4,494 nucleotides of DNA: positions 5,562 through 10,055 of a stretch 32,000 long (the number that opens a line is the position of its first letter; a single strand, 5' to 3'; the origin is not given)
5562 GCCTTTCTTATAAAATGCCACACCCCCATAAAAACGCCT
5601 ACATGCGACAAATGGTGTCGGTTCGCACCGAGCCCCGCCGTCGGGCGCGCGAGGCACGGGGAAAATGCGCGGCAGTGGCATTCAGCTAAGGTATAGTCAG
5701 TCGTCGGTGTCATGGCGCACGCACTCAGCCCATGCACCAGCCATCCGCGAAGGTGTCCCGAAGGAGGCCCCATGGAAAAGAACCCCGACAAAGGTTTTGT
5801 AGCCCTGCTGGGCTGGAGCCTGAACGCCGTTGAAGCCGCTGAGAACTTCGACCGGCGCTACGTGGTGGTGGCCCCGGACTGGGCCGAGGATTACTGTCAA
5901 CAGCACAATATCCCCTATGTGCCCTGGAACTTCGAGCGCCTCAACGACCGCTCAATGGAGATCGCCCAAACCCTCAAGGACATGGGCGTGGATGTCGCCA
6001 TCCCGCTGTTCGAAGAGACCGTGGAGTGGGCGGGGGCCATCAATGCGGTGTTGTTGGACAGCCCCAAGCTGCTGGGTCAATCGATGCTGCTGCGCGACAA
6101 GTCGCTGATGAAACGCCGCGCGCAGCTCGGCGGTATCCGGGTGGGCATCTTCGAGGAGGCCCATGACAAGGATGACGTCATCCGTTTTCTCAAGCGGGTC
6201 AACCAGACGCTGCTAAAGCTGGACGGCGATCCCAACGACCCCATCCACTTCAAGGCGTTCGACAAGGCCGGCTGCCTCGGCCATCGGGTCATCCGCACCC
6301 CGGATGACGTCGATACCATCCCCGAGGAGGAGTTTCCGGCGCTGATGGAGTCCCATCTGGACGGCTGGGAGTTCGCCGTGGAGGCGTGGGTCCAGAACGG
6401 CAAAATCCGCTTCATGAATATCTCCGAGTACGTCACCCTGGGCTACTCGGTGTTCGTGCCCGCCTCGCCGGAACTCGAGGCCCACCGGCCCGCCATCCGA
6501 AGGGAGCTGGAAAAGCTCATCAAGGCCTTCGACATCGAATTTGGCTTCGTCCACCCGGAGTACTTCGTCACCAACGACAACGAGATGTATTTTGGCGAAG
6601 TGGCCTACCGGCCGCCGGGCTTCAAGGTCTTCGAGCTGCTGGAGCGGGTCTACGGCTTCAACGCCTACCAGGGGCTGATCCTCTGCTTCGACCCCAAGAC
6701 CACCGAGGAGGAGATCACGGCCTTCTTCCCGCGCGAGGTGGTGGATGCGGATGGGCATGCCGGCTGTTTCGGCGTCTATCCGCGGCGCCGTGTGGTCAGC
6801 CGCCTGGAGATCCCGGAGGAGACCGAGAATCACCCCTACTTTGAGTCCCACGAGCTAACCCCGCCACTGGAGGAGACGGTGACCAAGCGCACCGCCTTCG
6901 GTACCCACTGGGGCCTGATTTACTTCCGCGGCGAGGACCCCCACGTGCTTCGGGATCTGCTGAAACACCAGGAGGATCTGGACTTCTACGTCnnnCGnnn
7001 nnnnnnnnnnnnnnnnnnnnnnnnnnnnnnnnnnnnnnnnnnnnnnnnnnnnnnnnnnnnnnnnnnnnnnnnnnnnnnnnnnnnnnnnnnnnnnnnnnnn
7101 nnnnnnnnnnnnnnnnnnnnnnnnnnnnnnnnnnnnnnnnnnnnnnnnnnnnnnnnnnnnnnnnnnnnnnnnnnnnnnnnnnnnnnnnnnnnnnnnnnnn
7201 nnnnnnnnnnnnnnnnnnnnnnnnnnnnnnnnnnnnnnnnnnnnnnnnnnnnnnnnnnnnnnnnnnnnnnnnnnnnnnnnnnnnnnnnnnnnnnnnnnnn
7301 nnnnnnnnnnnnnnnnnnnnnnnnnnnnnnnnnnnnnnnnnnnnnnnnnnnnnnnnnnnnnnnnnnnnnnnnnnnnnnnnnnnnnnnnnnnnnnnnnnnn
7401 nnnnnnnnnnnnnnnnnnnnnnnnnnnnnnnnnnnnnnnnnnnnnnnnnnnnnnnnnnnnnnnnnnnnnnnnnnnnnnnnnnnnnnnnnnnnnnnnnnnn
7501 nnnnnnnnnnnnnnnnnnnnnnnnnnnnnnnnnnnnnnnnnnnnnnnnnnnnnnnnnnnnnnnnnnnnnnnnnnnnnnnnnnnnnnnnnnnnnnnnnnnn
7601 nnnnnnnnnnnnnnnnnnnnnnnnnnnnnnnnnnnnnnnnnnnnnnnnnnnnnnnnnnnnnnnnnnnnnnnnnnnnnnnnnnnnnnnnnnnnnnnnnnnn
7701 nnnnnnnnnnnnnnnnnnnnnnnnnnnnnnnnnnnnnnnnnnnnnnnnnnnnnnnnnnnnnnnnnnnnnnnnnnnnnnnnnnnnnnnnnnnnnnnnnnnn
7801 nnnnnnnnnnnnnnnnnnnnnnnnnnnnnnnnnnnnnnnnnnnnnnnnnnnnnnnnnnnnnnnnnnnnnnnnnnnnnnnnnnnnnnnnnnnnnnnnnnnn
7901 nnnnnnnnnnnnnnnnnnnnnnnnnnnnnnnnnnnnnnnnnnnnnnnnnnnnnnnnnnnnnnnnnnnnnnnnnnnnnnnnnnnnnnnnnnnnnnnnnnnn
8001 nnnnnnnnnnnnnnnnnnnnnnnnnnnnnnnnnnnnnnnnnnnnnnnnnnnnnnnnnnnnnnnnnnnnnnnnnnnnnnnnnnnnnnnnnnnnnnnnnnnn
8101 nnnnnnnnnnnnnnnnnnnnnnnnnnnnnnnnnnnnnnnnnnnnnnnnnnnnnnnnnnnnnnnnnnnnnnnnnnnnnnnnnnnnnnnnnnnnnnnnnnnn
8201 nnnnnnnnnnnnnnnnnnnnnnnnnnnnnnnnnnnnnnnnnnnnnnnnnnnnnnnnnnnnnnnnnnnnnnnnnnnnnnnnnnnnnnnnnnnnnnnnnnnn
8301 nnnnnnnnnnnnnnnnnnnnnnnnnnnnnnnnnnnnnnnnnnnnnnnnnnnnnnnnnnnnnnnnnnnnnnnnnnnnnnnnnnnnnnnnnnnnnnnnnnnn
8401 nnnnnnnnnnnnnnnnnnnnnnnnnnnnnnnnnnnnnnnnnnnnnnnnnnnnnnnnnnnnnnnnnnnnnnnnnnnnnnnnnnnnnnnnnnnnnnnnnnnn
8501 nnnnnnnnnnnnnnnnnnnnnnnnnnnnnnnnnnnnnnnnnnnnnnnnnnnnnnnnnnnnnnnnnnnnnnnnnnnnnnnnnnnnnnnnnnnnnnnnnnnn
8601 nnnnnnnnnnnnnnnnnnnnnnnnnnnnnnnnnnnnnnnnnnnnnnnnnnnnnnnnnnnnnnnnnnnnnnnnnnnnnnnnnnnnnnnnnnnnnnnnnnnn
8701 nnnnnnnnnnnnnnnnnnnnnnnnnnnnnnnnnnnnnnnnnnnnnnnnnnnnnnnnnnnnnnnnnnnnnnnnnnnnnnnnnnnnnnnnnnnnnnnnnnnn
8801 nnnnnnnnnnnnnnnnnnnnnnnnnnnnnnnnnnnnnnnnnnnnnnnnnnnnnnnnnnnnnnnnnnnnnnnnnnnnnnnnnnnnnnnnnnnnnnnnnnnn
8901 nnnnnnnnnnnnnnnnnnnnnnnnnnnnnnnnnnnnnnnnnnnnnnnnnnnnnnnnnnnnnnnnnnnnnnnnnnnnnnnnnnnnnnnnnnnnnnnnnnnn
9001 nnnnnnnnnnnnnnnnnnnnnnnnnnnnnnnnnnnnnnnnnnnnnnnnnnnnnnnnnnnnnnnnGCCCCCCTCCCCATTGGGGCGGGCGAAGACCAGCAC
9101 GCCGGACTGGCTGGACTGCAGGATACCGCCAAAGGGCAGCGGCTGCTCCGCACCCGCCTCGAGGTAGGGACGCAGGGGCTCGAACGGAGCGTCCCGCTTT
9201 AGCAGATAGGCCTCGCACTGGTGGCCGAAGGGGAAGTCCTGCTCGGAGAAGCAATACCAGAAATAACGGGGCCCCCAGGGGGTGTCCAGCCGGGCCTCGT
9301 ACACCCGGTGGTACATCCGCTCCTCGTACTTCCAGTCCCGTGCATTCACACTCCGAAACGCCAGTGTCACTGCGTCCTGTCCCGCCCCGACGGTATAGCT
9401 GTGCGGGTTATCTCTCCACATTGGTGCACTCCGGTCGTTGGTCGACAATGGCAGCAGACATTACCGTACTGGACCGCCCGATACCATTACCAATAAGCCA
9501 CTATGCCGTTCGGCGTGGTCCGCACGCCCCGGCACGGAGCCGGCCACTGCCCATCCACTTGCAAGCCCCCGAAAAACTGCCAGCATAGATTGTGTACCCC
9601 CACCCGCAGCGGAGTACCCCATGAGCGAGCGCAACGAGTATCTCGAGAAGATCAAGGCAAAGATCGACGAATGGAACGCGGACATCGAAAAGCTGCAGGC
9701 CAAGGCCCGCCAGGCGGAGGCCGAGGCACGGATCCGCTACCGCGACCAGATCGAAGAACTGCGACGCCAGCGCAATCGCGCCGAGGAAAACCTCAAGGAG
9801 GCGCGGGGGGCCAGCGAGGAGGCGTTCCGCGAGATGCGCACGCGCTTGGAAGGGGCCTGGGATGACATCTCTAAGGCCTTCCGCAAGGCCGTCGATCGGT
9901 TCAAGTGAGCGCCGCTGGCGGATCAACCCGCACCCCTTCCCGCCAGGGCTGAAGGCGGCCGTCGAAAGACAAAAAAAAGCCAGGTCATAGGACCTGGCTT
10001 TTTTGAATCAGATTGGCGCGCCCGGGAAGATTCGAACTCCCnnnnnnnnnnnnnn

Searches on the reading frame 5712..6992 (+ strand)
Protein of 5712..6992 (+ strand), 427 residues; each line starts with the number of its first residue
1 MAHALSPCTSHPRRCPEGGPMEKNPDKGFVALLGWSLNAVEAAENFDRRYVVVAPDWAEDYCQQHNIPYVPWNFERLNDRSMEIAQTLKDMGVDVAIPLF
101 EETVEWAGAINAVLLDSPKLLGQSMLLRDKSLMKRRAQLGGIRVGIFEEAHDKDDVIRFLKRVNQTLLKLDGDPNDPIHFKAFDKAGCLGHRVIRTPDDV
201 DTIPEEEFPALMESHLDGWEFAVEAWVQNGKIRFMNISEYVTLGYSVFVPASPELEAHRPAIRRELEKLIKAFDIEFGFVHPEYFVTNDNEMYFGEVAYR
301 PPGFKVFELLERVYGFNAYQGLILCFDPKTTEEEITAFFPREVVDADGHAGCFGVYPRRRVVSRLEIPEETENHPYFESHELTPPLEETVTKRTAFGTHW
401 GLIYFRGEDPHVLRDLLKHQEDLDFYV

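Call 3: search_protein_families(library=pfam, proteins=[window:5712-6992:+], max_evalue=1)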
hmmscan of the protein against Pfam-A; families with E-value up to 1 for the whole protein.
window:5712-6992:+ (427 aa): 1 family
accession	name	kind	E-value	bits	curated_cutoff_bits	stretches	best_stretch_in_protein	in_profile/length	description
PF13535.11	ATP-grasp_4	-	5.3e-05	23.3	27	1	210-298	55-149/160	ATP-grasp domain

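Call 4: search_protein_families(library=ncbifam, proteins=[window:5712-6992:+], max_evalue=1)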
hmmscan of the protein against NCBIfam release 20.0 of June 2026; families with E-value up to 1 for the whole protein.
window:5712-6992:+ (427 aa): 3 families
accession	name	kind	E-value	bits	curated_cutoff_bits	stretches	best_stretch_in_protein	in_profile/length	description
NF005543.0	PRK07206.1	subfamily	0.017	13.8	302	1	209-335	191-323/416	hypothetical protein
NF002526.0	PRK01966.1-2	equivalog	0.022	13.6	449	1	248-311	266-326/362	D-alanine--D-alanine ligase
NF002563.0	PRK02186.1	subfamily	0.11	10.6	625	1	181-318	148-294/890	argininosuccinate lyase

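Call 13: search_protein_families(library=padloc, proteins=[window:5712-6992:+], max_evalue=0.01)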
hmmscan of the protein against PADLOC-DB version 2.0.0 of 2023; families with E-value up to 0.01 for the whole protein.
window:5712-6992:+ (427 aa): 0 families

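Call 19: search_solved_structures(query=window:5712-6992:+, max_evalue=1)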
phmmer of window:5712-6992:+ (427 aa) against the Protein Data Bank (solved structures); distinct sequences matched with E-value up to 1: 9.
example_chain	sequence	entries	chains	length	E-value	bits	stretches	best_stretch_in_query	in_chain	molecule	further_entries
4wd3_A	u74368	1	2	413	0.0053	18.9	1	213-322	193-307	L-amino acid ligase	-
3vot_A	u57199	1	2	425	0.021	16.9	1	81-320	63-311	L-amino acid ligase, BL00235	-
4dim_A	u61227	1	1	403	0.064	15.3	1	209-321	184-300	Phosphoribosylglycinamide synthetase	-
8fff_A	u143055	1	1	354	0.066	15.3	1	262-314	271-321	D-alanine--D-alanine ligase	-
2i80_A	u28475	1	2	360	0.068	15.2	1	262-314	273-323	D-alanine-D-alanine ligase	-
2i87_A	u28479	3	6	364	0.07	15.2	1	262-314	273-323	D-alanine-D-alanine ligase | D-alanine--D-alanine ligase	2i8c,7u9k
3n8d_A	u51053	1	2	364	0.22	13.5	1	269-314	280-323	D-alanine--D-alanine ligase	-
3orq_A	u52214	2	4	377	0.46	12.5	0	247-304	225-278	N5-Carboxyaminoimidazole ribonucleotide synthetase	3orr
2ebb_A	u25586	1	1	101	0.69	11.9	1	203-261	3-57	Pterin-4-alpha-carbinolamine dehydratase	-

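Call 56: search_solved_structures(query=A3, max_evalue=0.1, show_alignments=1)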
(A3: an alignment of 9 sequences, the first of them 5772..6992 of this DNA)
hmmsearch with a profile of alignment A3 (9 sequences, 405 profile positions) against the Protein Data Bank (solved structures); distinct sequences matched with E-value up to 0.1: 4.
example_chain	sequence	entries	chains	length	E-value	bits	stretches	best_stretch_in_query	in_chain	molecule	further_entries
4wd3_A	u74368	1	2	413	2.1e-08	36.7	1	64-309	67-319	L-amino acid ligase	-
4dim_A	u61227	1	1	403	1.7e-06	30.4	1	135-301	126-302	Phosphoribosylglycinamide synthetase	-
3vot_A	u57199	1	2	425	3.9e-05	25.9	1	185-296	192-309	L-amino acid ligase, BL00235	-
3orq_A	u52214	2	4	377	0.026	16.6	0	209-314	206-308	N5-Carboxyaminoimidazole ribonucleotide synthetase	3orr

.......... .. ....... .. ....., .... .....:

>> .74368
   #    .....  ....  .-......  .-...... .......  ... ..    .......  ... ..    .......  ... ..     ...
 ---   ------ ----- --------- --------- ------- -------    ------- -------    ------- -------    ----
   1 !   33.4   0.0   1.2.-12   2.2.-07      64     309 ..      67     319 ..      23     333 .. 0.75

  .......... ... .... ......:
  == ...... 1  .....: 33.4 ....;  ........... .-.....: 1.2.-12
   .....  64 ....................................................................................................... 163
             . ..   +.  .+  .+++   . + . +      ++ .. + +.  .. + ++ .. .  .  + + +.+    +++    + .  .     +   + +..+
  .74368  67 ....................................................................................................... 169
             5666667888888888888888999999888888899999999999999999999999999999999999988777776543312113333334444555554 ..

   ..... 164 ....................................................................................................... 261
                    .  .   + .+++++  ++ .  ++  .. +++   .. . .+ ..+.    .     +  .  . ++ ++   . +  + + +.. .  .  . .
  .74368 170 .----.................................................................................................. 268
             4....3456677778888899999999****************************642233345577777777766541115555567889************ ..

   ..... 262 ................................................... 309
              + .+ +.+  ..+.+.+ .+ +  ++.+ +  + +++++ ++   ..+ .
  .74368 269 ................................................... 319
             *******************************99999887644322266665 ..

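Call 62: list_cluster_members(proteins=[L001:4722-5942:+, window:5772-6992:+, L003:1250-2449:+, L008:3754-5001:+])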
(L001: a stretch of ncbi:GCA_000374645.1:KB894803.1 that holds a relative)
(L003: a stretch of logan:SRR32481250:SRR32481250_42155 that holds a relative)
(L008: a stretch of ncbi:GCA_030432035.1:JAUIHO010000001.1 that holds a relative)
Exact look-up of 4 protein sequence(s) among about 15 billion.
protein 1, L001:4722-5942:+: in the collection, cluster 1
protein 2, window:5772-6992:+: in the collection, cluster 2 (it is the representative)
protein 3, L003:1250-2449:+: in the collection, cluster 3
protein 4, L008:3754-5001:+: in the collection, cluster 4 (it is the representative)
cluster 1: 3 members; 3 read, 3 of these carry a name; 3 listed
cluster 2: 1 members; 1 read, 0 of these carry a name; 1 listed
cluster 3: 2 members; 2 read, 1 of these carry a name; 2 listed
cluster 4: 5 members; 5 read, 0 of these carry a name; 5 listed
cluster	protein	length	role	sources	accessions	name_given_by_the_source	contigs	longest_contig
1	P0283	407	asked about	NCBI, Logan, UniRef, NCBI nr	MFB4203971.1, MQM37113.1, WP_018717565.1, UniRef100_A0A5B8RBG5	hypothetical protein KBTX_01102 [wastewater metagenome] | ATP-grasp domain-containing protein n=3 Tax=root TaxID=1 RepID=A0A5B8RBG5_9ZZZZ | carboxylate--amine ligase [Arhodomonas aquaeolei]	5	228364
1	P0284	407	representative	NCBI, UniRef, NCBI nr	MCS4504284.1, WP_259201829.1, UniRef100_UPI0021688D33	carboxylate--amine ligase [Arhodomonas aquaeolei] | ATP-grasp domain-containing protein n=1 Tax=Arhodomonas aquaeolei TaxID=2369 ...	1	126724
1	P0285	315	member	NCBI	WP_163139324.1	acetyl-CoA carboxylase biotin carboxylase subunit family protein, partial [Arhodomonas ...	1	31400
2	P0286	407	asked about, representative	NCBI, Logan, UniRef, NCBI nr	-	-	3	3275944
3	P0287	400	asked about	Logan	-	-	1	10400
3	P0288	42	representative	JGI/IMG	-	exodeoxyribonuclease VII small subunit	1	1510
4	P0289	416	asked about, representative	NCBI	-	-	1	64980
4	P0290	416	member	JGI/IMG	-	-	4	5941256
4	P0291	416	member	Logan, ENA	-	-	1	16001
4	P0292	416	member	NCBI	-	-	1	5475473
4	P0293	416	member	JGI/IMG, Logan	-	-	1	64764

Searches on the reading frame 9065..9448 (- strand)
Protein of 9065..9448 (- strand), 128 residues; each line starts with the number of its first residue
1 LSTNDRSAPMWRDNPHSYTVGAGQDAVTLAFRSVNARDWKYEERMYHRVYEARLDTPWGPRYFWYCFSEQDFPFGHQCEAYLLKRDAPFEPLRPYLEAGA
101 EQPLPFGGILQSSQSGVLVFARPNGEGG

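Call 3: search_protein_families(library=pfam, proteins=[window:9065-9448:-], max_evalue=1)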
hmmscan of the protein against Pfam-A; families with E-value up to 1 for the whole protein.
window:9065-9448:- (128 aa): 1 family
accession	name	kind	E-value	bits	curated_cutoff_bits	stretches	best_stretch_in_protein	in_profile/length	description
PF24805.1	EIF3I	-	0.12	11.9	200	1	19-53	245-277/324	EIF3I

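Call 4: search_protein_families(library=ncbifam, proteins=[window:9065-9448:-], max_evalue=1)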
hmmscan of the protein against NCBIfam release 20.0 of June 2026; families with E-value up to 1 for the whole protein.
window:9065-9448:- (128 aa): 0 families

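Call 13: search_protein_families(library=padloc, proteins=[window:9065-9448:-], max_evalue=0.01)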
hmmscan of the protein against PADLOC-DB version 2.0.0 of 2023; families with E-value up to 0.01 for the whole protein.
window:9065-9448:- (128 aa): 0 families

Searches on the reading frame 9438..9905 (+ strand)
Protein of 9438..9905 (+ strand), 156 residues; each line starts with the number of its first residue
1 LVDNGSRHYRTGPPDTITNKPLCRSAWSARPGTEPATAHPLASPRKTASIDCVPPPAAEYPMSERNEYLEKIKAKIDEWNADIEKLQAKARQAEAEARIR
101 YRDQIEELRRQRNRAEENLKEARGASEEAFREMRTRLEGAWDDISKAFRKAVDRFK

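Call 12: search_protein_families(library=pfam, proteins=[window:9438-9905:+], max_evalue=0.001)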
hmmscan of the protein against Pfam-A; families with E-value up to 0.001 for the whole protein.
window:9438-9905:+ (156 aa): 3 families
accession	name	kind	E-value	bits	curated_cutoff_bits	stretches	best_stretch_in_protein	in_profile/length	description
PF05008.21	V-SNARE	-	4.8e-06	27.4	25.9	1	60-122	29-91/92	Vesicle transport v-SNARE protein N-terminus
PF05597.16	Phasin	-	0.00022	21.7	28.8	1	109-153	49-93/126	Poly(hydroxyalcanoate) granule associated protein (phasin)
PF01442.23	Apolipoprotein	-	0.00066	19.9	90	0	78-154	85-147/190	Apolipoprotein A1/A4/E domain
